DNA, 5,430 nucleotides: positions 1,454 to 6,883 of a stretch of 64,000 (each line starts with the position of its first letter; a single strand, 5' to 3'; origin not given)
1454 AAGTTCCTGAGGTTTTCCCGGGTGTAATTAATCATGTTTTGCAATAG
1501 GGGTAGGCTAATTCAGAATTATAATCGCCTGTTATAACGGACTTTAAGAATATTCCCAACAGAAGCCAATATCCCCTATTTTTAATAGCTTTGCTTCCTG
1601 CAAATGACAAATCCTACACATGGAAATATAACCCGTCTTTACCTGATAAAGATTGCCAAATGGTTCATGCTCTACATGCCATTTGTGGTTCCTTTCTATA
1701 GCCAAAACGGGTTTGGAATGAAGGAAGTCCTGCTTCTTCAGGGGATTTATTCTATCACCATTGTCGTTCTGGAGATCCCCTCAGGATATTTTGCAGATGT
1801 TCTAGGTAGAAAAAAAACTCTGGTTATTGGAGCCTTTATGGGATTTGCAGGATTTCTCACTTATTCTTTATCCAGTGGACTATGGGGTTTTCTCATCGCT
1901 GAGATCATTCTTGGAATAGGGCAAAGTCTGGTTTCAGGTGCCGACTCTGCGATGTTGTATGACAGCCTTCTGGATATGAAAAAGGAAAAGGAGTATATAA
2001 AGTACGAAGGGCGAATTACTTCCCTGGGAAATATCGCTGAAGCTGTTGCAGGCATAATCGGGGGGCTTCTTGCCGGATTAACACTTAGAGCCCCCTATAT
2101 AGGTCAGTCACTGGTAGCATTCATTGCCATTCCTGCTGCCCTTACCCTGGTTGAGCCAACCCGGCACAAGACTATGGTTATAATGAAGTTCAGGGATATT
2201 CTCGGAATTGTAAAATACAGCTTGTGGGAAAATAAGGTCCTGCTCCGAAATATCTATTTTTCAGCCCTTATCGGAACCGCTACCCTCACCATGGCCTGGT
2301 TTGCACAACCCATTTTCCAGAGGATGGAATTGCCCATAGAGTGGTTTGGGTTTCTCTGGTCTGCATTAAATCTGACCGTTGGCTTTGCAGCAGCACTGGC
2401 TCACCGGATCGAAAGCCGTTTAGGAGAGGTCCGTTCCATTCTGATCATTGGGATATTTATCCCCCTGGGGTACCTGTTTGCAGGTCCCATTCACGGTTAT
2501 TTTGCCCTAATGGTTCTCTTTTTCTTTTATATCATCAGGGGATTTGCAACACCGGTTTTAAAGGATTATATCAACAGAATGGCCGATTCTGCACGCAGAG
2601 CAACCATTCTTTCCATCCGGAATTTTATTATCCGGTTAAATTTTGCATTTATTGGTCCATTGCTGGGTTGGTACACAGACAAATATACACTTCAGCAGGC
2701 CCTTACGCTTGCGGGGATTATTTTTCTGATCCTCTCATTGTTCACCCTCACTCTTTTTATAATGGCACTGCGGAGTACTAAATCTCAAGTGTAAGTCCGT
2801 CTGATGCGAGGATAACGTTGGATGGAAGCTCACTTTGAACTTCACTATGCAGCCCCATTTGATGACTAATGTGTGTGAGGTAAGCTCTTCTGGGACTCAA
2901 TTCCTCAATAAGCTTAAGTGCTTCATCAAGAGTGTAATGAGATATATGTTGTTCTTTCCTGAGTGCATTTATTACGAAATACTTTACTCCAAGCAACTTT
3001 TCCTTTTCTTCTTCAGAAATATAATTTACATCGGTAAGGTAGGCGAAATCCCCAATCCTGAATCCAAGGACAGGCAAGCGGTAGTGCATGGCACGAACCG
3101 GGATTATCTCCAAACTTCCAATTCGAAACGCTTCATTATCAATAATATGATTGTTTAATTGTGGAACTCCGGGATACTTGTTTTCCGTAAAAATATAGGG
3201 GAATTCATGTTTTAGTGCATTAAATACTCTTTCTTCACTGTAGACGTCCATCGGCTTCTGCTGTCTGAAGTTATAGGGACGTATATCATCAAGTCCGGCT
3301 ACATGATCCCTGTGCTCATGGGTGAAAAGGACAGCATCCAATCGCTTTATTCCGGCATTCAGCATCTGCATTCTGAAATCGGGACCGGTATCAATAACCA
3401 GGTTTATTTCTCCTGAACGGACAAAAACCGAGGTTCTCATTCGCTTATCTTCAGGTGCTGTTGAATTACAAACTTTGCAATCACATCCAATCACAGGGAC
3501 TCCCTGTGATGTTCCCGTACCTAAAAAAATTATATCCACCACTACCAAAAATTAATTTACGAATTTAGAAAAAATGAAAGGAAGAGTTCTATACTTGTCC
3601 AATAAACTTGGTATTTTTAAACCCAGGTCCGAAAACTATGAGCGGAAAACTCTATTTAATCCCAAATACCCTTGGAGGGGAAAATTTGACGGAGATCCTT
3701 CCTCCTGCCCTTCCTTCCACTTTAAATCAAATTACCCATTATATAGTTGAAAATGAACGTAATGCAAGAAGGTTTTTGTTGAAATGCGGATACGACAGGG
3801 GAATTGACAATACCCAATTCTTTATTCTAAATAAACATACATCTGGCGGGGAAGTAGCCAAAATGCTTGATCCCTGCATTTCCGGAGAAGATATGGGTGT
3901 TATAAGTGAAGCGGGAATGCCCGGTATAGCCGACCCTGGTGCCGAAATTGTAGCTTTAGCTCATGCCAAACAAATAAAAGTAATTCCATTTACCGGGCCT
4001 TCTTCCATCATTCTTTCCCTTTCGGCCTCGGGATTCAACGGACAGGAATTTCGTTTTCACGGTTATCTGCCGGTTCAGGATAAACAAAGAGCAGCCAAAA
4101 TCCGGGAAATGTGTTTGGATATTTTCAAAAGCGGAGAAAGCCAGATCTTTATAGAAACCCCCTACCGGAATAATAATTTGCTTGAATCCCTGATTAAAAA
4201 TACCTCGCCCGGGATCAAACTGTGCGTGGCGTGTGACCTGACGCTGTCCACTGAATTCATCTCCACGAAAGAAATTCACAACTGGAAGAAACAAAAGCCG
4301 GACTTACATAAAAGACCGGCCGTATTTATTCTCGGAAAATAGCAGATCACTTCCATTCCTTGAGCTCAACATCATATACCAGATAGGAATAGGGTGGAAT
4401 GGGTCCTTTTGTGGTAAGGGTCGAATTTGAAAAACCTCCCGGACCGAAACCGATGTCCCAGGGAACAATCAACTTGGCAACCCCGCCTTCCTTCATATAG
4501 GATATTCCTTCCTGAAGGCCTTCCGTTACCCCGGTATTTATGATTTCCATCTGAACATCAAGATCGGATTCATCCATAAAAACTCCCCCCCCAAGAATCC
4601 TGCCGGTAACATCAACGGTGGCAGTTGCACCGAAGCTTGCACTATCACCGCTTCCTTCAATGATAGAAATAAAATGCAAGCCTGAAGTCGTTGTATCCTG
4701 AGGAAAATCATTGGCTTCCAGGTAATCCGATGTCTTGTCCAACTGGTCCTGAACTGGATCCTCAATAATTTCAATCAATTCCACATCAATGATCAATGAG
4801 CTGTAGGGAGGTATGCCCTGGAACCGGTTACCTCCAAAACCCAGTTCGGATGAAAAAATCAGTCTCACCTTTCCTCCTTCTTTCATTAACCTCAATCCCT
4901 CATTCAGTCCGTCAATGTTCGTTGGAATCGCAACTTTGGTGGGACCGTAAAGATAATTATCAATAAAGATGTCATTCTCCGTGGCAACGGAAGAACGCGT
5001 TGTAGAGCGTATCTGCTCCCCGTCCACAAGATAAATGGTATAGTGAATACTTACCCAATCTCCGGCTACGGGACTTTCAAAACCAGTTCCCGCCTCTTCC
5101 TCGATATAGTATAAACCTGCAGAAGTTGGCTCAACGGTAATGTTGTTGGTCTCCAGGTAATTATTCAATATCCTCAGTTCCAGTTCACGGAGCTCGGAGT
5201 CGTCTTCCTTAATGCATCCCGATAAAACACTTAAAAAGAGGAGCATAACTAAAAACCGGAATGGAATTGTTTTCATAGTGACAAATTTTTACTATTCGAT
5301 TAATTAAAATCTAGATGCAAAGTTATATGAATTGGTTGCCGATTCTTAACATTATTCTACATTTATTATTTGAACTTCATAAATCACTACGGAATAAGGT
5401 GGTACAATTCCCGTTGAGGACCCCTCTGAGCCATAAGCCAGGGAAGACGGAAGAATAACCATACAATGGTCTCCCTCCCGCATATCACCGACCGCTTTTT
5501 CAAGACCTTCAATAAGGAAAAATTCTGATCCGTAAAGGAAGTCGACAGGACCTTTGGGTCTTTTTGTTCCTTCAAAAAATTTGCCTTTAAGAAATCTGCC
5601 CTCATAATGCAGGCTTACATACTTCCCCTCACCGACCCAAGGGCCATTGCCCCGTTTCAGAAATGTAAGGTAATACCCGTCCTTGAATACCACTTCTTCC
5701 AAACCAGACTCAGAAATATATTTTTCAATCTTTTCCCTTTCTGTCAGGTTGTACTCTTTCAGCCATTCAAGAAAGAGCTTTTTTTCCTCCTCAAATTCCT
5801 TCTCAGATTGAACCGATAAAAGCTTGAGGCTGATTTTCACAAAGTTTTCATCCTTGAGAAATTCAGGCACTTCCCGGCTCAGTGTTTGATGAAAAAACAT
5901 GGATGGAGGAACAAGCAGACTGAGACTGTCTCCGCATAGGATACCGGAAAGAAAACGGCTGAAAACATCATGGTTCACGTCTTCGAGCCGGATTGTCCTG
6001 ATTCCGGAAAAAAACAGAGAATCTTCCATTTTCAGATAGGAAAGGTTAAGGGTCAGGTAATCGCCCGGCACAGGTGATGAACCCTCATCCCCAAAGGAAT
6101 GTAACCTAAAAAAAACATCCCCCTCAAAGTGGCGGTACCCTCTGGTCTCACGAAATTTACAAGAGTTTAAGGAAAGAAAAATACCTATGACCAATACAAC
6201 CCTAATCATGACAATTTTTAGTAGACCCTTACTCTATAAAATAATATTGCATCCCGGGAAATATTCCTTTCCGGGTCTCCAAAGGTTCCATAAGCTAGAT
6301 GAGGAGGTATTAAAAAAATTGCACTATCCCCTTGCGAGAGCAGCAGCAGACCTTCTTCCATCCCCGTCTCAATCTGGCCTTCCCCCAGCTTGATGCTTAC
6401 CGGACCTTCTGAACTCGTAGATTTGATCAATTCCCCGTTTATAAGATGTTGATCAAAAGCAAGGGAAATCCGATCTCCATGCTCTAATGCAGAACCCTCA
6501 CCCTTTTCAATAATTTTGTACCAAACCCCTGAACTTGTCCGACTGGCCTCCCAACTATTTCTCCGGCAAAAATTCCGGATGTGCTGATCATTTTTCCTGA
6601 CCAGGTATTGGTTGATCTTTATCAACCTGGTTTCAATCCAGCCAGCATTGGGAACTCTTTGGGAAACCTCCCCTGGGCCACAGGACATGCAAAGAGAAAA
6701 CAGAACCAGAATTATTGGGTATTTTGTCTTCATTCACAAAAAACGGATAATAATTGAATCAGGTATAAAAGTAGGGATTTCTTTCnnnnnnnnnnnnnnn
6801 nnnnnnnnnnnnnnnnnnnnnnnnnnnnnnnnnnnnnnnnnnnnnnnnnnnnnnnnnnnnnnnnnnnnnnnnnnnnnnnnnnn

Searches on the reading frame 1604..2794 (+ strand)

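Call 54: search_protein_families(library=ncbifam, max_evalue=1e-8, proteins=[window:1604-2794:+])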
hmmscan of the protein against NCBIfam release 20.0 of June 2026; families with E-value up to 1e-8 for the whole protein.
window:1604-2794:+ (396 aa): 3 families
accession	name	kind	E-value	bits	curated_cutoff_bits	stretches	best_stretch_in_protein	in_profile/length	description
NF000049.1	tet_MFS_40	exception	8.5e-11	41.6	800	0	43-174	46-174/406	tetracycline efflux MFS transporter Tet(40)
NF000043.1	tet_MFS_P_a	exception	4.2e-10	39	750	1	43-387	45-399/420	tetracycline efflux MFS transporter TetA(P)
NF012174.0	tet_MFS_A_B_C_D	equivalog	4.7e-10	38.9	475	1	44-379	44-374/382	Tet(A)/Tet(B)/Tet(C) family tetracycline efflux MFS transporter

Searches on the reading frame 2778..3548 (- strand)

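Call 54: search_protein_families(library=ncbifam, max_evalue=1e-8, proteins=[window:2778-3548:-])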
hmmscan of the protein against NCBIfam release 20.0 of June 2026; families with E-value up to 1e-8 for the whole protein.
window:2778-3548:- (256 aa): 6 families
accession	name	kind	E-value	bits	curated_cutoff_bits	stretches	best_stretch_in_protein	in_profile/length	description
NF002553.0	PRK02113.1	equivalog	1.3e-89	299.9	386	1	6-255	3-251/252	MBL fold metallo-hydrolase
NF038231.1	MBL_Geo_Pelo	equivalog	1.7e-81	273.5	360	1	6-254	2-249/250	GPMC system MBL fold metallohydrolase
TIGR03307.1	PhnP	equivalog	5.4e-29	101.3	272.25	1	6-254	3-249/249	phosphonate metabolism protein PhnP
TIGR02651.1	RNase_Z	equivalog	1.3e-14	53.9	292.95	1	27-166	7-148/302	ribonuclease Z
NF000801.0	PRK00055.1-3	equivalog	1.9e-13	50.1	252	1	27-201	9-184/307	ribonuclease Z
TIGR02108.2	PQQ_syn_pqqB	equivalog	1.3e-10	41.3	245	1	6-143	2-145/298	pyrroloquinoline quinone biosynthesis protein PqqB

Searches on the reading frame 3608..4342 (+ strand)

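Call 54: search_protein_families(library=ncbifam, max_evalue=1e-8, proteins=[window:3608-4342:+])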
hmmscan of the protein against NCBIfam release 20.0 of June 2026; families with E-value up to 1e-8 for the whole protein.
window:3608-4342:+ (244 aa): 2 families
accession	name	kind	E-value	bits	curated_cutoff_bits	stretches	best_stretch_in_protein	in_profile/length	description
TIGR00096.1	TIGR00096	equivalog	2.9e-26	92.5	167.9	1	15-225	2-202/275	16S rRNA (cytidine(1402)-2'-O)-methyltransferase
NF011570.0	PRK14994.1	equivalog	3.7e-20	72.3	502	1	11-235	10-225/287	16S rRNA (cytidine(1402)-2'-O)-methyltransferase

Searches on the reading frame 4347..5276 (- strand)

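Call 38: search_protein_families(library=ncbifam, max_evalue=0.00001, proteins=[window:4347-5276:-])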
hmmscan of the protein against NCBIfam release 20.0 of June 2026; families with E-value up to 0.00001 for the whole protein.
window:4347-5276:- (309 aa): 4 families
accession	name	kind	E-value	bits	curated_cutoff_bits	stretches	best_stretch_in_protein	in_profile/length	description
NF053689.1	BamJ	equivalog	1.4e-26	93.9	100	2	31-167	58-184/184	BamJ family beta-barrel-assembly machinery protein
NF008150.0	PRK10902.1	equivalog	2.8e-25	89.3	215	2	46-181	139-259/271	FKBP-type peptidyl-prolyl cis-trans isomerase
NF008602.0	PRK11570.1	subfamily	1.4e-21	77.4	198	2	182-307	84-204/206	FKBP-type peptidyl-prolyl cis-trans isomerase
TIGR03516.1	ppisom_GldI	equivalog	1.6e-12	47.1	157.6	1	37-149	52-153/177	gliding motility-associated peptidyl-prolyl isomerase GldI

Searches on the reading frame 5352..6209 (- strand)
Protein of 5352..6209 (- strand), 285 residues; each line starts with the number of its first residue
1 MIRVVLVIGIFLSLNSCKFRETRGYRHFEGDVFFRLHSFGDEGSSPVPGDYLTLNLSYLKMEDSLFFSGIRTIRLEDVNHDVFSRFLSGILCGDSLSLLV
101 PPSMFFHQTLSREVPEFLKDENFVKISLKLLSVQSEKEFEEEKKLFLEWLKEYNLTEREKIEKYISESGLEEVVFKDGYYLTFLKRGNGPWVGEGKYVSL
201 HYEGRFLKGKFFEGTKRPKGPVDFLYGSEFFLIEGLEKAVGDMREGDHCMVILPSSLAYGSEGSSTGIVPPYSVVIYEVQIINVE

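Call 38: search_protein_families(library=ncbifam, max_evalue=0.00001, proteins=[window:5352-6209:-])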
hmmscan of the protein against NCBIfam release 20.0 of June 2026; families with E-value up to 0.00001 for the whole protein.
window:5352-6209:- (285 aa): 4 families
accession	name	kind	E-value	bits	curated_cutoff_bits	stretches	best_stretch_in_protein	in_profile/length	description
NF053689.1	BamJ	equivalog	5.3e-15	56.1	100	1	195-280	97-183/184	BamJ family beta-barrel-assembly machinery protein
NF008602.0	PRK11570.1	subfamily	1.5e-10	41.3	198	1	163-284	86-205/206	FKBP-type peptidyl-prolyl cis-trans isomerase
NF008150.0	PRK10902.1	equivalog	3.5e-06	26.6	215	0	163-284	134-248/271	FKBP-type peptidyl-prolyl cis-trans isomerase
TIGR03516.1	ppisom_GldI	equivalog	6.3e-06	25.6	157.6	0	152-281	43-172/177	gliding motility-associated peptidyl-prolyl isomerase GldI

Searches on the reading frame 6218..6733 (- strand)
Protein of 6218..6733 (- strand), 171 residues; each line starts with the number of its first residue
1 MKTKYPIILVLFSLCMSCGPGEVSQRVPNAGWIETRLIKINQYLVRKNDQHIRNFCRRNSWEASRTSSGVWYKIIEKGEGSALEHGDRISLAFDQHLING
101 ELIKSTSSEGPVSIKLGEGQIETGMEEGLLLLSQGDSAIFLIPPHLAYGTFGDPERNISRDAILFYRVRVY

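Call 38: search_protein_families(library=ncbifam, max_evalue=0.00001, proteins=[window:6218-6733:-])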
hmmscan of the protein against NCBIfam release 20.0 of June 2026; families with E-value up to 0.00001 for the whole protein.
window:6218-6733:- (171 aa): 3 families
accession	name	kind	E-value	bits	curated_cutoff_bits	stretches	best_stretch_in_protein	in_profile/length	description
TIGR03516.1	ppisom_GldI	equivalog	5.5e-20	71.4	157.6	1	1-156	1-159/177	gliding motility-associated peptidyl-prolyl isomerase GldI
NF008150.0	PRK10902.1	equivalog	2.2e-10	40.4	215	1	53-155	133-232/271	FKBP-type peptidyl-prolyl cis-trans isomerase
NF008602.0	PRK11570.1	subfamily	1.3e-07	31.7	198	1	44-153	80-186/206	FKBP-type peptidyl-prolyl cis-trans isomerase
